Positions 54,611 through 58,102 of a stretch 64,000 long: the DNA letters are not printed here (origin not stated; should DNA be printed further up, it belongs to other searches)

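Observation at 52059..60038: Secreted ankyrin-repeat protein (about 1064 aa) inserted inside the conserved prkA-yeaH-spoVR stress module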

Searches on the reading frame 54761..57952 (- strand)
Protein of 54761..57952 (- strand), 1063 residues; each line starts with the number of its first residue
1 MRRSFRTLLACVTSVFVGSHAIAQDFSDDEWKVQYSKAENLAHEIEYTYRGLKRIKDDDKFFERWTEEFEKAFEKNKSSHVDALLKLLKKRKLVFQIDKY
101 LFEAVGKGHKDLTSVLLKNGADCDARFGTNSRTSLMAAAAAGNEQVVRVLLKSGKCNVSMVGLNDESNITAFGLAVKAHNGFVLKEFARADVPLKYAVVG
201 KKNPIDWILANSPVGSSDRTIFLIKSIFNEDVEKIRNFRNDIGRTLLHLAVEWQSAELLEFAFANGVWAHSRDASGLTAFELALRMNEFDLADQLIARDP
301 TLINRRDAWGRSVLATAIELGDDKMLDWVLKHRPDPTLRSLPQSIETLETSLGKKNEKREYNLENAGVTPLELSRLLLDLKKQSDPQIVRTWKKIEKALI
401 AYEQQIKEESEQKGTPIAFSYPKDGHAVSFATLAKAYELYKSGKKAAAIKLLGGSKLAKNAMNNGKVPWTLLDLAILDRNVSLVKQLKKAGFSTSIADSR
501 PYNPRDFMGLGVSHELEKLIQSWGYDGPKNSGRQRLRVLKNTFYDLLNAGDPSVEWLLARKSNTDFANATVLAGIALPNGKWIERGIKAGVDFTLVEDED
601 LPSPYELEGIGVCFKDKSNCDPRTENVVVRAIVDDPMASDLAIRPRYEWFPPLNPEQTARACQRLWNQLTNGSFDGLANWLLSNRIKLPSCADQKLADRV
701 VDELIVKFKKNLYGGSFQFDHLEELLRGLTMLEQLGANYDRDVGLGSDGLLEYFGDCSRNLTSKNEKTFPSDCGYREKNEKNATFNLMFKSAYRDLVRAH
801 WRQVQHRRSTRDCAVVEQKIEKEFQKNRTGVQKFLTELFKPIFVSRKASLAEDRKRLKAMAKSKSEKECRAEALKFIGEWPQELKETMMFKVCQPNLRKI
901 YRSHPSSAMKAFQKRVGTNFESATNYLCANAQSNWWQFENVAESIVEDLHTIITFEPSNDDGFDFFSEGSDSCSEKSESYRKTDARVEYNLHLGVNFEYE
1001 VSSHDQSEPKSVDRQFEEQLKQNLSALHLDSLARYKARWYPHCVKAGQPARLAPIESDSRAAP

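Call 5: search_protein_families(library=pfam, proteins=[window:54761-57952:-], max_evalue=0.1)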
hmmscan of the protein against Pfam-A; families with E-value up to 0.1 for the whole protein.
window:54761-57952:- (1063 aa): 6 families
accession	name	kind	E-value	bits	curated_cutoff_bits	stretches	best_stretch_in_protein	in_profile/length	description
PF12796.13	Ank_2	-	3.9e-17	63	27.3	3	101-157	33-87/90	Ankyrin repeats (3 copies)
PF13606.12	Ank_3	-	3e-15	55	22.3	0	243-268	2-27/30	Ankyrin repeat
PF00023.36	Ank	-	1.4e-11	44.4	21.1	1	132-159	3-29/33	Ankyrin repeat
PF13637.12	Ank_4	-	2.5e-11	43.9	22.7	1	101-151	1-50/50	Ankyrin repeats (many copies)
PF13857.12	Ank_5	-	1.7e-10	41.4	27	1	243-283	16-56/56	Ankyrin repeats (many copies)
PF24521.3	Ank_KRIT1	-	0.0023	18.1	80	1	98-158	19-73/149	KRIT1 ankyrin-repeats domain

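Call 6: search_protein_families(library=ncbifam, proteins=[window:54761-57952:-], max_evalue=0.1)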
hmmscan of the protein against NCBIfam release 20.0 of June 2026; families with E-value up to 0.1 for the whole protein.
window:54761-57952:- (1063 aa): 6 families
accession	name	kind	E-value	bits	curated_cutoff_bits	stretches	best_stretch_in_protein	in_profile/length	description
NF043028.1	T4SS_AnkX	equivalog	3.3e-09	35.5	1400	1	80-180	531-630/938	Dot/Icm T4SS effector AnkN/AnkX/LegA8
NF043019.1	T4SS_AnkC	equivalog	1.1e-05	24.6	450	0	103-159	173-229/459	Dot/Icm T4SS effector AnkC/LegA12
NF043029.1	T4SS_AnkY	equivalog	1.2e-05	24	600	1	101-155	462-515/543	Dot/Icm T4SS effector AnkY/LegA9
NF041931.2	MzaA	equivalog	0.0001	21.3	800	1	105-172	10-72/726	MZA anti-phage system associated sigma-70 family RNA polymerase sigma factor MzaA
NF043023.1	T4SS_AnkH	equivalog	0.003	16.4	600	0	271-337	27-92/467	Dot/Icm T4SS effector AnkH/LegA3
NF043022.1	T4SS_AnkG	equivalog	0.01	14.6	500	1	74-160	305-394/455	Dot/Icm T4SS effector AnkG/AnkZ/LegA7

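Call 7: find_homologous_proteins(query=window:54761-57952:-, max_evalue=0.001)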
Query window:54761-57952:- (1063 aa): 9 proteins with E <= 0.001 among 8000 candidates.
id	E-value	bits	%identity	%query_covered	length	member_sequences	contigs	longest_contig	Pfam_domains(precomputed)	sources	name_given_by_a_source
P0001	0.0e+0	2405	100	99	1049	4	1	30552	PF13606.13,PF13857.13,PF12796.14,PF00023.37,PF13637.13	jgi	-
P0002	1.5e-18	84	28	21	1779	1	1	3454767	PF25053.1,PF13606.13,PF13857.13,PF24883.3,PF23745.2,PF12796.14,PF01048.27,PF00023.37,PF13637.13,PF24521.3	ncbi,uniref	ncbi:hypothetical protein TWF481_009212 [Arthrobotrys musiformis]|uniref:Nucleoside phosphorylase do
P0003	2.8e-7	47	20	21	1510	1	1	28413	PF06128.17,PF13606.13,PF13857.13,PF28177.1,PF23745.2,PF12796.14,PF00023.37,PF13637.13,PF24521.3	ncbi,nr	ncbi:MAG: hypothetical protein GY754_07435 [bacterium]|nr:hypothetical protein [bacterium]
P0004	5.3e-6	43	28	18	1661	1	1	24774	PF13606.13,PF13857.13,PF23745.2,PF12796.14,PF00023.37,PF13637.13,PF24521.3,PF14062.12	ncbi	-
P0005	6.0e-6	43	26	20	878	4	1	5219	PF13606.13,PF13857.13,PF23745.2,PF12796.14,PF00023.37,PF13637.13,PF24521.3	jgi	jgi:ankyrin repeat protein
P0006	3.3e-5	40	24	24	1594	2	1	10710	PF13606.13,PF13857.13,PF12796.14,PF00023.37,PF13637.13,PF24521.3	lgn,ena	-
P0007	3.9e-5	40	23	22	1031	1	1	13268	PF13606.13,PF13857.13,PF23745.2,PF12796.14,PF00023.37,PF13637.13,PF24521.3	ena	-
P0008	7.3e-5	39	43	5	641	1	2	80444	PF13606.13,PF13857.13,PF23745.2,PF12796.14,PF00023.37,PF13637.13,PF24521.3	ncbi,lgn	-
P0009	1.7e-4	38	25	17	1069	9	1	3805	PF23317.2,PF13606.13,PF13857.13,PF12796.14,PF00520.38,PF00023.37,PF13637.13,PF24521.3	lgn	-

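Call 9: find_encoding_contigs(protein=P0001, flank=10000)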
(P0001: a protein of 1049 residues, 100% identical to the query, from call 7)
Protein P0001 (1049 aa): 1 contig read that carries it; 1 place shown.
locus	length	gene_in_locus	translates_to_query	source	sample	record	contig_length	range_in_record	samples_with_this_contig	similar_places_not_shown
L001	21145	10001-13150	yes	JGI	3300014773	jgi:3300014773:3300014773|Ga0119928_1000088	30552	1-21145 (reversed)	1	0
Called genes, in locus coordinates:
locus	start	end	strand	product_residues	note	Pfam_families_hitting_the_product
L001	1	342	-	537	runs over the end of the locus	PF09852:DUF2079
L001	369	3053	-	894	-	PF07517:SecA_DEAD, PF00270:DEAD (faint), PF01043:SecA_PP_bind, PF21090:P-loop_SecA, PF07516:SecA_SW, PF02810:SEC-C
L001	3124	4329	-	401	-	-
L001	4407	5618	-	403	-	PF01551:Peptidase_M23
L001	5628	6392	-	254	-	PF00481:PP2C, PF13672:PP2C_2, PF07228:SpoIIE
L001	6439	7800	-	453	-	PF01523:PmbA_TldD_1st, PF19290:PmbA_TldD_2nd, PF19289:PmbA_TldD_3rd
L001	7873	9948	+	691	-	PF08298:AAA_PrkA, PF06798:PrkA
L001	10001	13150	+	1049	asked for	PF12796:Ank_2 (weak), PF00023:Ank (faint), PF13606:Ank_3 (faint), PF13637:Ank_4 (weak), PF13857:Ank_5 (faint)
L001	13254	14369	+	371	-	PF04285:DUF444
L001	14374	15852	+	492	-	PF04293:SpoVR, PF24755:SpoVR_C (weak)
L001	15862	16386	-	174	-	-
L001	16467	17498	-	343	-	PF00849:PseudoU_synth_2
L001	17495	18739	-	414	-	PF03562:MltA, PF06725:3D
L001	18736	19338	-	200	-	-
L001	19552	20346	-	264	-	PF13677:MotB_plug, PF00691:OmpA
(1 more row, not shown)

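Call 16: search_solved_structures(query=window:54764-57952:-, max_evalue=0.01)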
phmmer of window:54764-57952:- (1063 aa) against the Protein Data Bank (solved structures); distinct sequences matched with E-value up to 0.01: 286 (the best 60 are shown).
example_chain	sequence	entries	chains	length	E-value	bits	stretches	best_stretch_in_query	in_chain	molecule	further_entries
6mol_A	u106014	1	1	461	5.6e-28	100.5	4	104-179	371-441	Monoextended DARPin R12 (M_R12)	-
5le2_A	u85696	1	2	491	2.8e-27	98.2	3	87-174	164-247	DDD_D12_15_D12_15_D12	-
5leb_A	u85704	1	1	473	2.7e-25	91.6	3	104-222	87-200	DDD_D12_06_D12_06_D12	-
5lec_A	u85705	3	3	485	1.6e-23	85.7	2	71-155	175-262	DDD_D12_12_D12_12_D12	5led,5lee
5lem_A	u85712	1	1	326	1.9e-22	82.2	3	104-180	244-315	DD_Off7_11_3G124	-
5lel_A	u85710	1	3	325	7.6e-22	80.2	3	104-180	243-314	DD_Off7_10_3G124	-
5le9_A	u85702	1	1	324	8.1e-21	76.8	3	104-180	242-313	DD_Off7_09_3G124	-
5lea_A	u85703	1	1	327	1.2e-19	72.9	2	104-180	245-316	DD_Off7_12_3G124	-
5le8_A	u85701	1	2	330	1.4e-18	69.3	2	104-155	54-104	DD_D12_15_D12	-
5le4_A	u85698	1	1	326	4.7e-18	67.6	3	86-175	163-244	DD_D12_11_D12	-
5le7_A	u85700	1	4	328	5.5e-18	67.4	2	104-155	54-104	DD_D12_13_D12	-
6f5e_A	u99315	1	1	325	1.1e-17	66.4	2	104-155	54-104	DD_D12_10_47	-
5le6_A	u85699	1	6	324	1.4e-17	66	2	77-155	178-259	DD_D12_09_D12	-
5mak_A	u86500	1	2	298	1.5e-17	66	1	104-181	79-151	R7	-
5ma3_A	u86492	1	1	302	1.5e-17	65.9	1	104-181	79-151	R11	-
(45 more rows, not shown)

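Call 30: search_protein_families(library=padloc, proteins=[window:54764-57952:-], max_evalue=0.01)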
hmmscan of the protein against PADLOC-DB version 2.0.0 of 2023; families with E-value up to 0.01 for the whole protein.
window:54764-57952:- (1063 aa): 2 families
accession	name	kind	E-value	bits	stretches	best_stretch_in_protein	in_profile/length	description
PDLC04783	PDC-M72A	-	1.8e-10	38.6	2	101-155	300-353/392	-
PDLC02908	Ankyrin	-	0.0047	13.2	0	105-167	744-804/880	-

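Call 43: predict_structure(protein=window:54764-57883:-)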
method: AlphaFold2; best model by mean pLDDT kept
length: 1040 residues; sequences in the alignment: 1
mean_pLDDT: 42.5   pTM: 0.29
mean pLDDT of the five models: 42.5, 32.9, 30.7, 30.4, 29.2
residues with pLDDT >= 90: 0; 70-90: 6; 50-70: 214; < 50: 820
segments of 3 or more residues with pLDDT < 50: 1-9, 21-41, 68-76, 95-119, 129-158, 164-179, 188-193, 207-215, 246-251, 281-289, 291-298, 311-368, 370-380, 382-384, 386-408, 417-420, 433-636, 651-667, 690-703, 724-726, 730-1040
pLDDT, mean of each block of 10 residues (from residue 1): 44 51 44 45 51 51 51 48 50 48 36 45 51 40 42 46 47 43 51 51 51 49 60 66 49 59 69 61 45 44 59 39 39 39 39 45 42 47 47 34 45 48 53 44 39 38 40 31 34 39 36 37 38 38 38 38 39 34 32 38 33 32 30 49 54 45 44 60 56 43 51 55 50 44 39 38 36 39 34 35 35 33 39 46 42 40 35 35 36 36 39 37 33 27 28 28 29 32 38 40 37 42 39 26
secondary structure, 60 per line:
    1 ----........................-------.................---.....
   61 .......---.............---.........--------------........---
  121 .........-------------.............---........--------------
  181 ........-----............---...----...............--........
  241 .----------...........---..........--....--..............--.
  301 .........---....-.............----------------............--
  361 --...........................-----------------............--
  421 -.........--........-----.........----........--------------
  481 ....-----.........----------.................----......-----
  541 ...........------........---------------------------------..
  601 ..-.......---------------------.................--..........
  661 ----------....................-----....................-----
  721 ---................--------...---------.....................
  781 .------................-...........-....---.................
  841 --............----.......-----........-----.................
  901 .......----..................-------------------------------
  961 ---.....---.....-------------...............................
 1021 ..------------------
elements in order (helices of 4 or more, strands of 3 or more residues): H5-28 H36-52 H56-67 H71-83 H87-95 H110-117 H121-129 H143-155 H159-166 H181-188 H194-205 H216-230 H233-241 H252-262 H266-275 H278-281 H284-297 H300-309 H313-316 H318-330 H347-358 H363-389 H407-418 H422-430 H433-440 H446-454 H459-466 H481-484 H490-498 H509-525 H530-535 H541-551 H558-565 H599-602 H604-610 H632-648 H651-660 H671-690 H696-715 H724-739 H760-781 H788-803 H805-815 H817-820 H824-840 H843-854 H859-865 H871-878 H884-907 H912-929 E964-968 E972-976 H990-1022

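Call 49: list_cluster_members(proteins=[P0001])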
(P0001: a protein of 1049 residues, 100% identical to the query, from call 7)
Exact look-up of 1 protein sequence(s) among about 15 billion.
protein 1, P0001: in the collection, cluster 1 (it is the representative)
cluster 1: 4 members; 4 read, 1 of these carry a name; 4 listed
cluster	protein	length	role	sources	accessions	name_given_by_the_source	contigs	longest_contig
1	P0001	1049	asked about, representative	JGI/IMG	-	-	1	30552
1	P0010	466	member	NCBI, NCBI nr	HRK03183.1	MAG TPA: hypothetical protein PLH57_11010, partial [Oligoflexia bacterium] | hypothetical protein [Oligoflexia bacterium]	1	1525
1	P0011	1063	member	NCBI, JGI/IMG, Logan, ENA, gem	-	-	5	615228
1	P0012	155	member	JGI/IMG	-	-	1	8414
